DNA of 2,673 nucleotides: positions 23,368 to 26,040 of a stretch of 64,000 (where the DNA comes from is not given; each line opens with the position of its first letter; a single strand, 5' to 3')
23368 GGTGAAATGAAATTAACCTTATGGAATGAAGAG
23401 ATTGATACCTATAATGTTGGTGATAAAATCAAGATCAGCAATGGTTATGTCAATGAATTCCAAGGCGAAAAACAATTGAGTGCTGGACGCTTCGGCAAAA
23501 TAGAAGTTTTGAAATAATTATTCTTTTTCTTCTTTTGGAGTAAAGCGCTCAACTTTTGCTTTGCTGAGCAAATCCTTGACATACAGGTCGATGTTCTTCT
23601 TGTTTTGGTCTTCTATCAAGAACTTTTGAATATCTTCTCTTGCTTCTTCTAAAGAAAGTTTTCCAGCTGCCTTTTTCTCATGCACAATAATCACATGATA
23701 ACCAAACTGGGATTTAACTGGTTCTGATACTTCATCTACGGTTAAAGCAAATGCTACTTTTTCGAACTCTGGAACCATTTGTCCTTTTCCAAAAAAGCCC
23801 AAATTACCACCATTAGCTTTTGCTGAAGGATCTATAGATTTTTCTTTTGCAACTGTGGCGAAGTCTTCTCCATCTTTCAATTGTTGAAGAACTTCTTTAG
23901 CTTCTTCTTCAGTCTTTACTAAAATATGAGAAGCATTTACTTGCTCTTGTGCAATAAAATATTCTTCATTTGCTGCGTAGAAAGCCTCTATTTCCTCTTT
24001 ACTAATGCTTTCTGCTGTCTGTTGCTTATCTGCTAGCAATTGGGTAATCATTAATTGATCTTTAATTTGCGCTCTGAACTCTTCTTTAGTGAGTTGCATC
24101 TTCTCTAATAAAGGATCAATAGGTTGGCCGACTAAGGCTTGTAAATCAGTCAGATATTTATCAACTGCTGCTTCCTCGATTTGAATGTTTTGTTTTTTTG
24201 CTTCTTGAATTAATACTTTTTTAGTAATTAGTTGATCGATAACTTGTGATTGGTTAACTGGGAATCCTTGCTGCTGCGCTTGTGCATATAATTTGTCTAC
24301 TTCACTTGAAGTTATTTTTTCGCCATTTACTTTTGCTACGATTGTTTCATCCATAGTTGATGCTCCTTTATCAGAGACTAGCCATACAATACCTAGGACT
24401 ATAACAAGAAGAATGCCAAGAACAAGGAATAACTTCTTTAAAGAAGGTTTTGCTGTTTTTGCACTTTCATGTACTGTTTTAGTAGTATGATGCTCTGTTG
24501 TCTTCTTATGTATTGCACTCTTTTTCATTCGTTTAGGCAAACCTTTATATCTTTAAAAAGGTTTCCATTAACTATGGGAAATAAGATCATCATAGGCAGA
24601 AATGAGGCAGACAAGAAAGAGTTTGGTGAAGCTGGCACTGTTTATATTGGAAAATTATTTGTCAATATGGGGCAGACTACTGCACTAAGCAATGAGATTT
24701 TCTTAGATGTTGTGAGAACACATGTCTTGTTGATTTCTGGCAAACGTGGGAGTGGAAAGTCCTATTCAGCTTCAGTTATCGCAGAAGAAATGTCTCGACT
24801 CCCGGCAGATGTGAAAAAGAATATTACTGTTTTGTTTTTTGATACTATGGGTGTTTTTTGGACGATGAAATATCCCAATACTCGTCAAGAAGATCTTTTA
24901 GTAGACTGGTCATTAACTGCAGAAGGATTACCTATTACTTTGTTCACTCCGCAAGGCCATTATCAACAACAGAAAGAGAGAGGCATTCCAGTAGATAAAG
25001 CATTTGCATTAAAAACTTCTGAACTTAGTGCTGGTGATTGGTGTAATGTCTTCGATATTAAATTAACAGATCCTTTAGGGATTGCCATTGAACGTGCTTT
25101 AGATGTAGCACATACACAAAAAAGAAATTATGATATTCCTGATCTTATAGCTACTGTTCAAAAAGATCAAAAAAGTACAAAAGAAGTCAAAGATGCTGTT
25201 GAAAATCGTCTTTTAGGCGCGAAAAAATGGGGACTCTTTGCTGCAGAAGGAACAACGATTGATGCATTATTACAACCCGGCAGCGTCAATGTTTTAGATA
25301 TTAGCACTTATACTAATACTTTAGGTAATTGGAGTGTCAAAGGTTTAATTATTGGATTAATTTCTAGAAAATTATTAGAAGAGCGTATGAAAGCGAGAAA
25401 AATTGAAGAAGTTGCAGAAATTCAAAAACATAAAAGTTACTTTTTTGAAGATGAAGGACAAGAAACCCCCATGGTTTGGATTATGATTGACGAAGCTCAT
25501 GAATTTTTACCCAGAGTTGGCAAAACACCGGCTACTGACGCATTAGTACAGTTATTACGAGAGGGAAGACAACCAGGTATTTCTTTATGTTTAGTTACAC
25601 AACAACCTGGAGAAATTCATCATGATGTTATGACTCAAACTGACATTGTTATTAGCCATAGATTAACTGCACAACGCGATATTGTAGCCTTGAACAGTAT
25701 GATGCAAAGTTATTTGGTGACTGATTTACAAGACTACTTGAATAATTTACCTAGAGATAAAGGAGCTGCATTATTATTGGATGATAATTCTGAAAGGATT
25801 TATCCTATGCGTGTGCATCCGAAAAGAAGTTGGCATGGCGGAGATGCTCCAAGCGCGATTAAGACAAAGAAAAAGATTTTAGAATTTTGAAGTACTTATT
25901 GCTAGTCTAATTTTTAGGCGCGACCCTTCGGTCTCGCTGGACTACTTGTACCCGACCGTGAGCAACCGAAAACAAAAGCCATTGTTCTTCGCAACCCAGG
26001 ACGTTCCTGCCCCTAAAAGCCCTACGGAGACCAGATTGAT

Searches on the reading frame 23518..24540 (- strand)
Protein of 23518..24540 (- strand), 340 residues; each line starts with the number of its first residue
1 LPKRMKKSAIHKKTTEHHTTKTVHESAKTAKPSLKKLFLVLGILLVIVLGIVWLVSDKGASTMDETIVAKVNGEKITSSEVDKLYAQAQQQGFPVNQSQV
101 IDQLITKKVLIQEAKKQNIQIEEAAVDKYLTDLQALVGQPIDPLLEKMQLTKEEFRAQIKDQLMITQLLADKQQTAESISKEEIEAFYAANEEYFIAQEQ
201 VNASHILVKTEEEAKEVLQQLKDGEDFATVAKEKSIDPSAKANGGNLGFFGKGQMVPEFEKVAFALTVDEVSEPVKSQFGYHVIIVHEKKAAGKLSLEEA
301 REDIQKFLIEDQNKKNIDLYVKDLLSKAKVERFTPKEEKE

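Call 98: search_protein_families(library=pfam, proteins=[window:23518-24540:-], max_evalue=0.00001)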
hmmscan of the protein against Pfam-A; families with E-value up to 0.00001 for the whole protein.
window:23518-24540:- (340 aa): 6 families
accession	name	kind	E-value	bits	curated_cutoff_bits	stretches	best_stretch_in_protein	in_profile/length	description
PF13616.12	Rotamase_3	-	4.2e-26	92.2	22.5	1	197-290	12-116/116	PPIC-type PPIASE domain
PF00639.27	Rotamase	-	1.5e-25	90.4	21.7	1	209-287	17-96/97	PPIC-type PPIASE domain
PF13145.12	Rotamase_2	-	1.8e-18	67.9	27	1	179-302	1-121/121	PPIC-type PPIASE domain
PF13624.11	SurA_N_3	-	1.4e-15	57.9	27.2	1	38-168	12-161/162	SurA-like N-terminal domain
PF13623.11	SurA_N_2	-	2.7e-10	40.7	28.5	1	40-134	16-123/145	SurA-like N-terminal domain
PF09312.16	SurA_N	-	7.5e-07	29.8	30.8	1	66-168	3-117/118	SurA N-terminal domain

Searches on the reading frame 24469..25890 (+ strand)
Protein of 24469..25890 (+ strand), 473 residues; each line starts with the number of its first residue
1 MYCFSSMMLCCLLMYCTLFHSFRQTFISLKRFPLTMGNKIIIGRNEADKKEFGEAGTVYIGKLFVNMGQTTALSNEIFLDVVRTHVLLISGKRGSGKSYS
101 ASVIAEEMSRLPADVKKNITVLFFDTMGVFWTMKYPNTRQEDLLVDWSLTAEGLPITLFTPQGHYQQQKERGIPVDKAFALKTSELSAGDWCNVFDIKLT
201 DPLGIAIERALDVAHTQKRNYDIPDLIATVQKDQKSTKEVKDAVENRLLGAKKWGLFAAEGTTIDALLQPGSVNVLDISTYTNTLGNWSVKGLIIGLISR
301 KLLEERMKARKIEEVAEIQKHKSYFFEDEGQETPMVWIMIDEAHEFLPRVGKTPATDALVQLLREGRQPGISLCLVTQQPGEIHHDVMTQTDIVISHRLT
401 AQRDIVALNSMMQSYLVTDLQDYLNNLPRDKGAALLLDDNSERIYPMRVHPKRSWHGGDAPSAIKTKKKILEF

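Call 98: search_protein_families(library=pfam, proteins=[window:24469-25890:+], max_evalue=0.00001)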
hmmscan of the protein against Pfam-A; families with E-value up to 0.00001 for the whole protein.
window:24469-25890:+ (473 aa): 1 family
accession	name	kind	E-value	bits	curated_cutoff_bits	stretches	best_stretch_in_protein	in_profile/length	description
PF01935.23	DUF87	-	6.2e-12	46.5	23.2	1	75-290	12-212/220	Helicase HerA, central domain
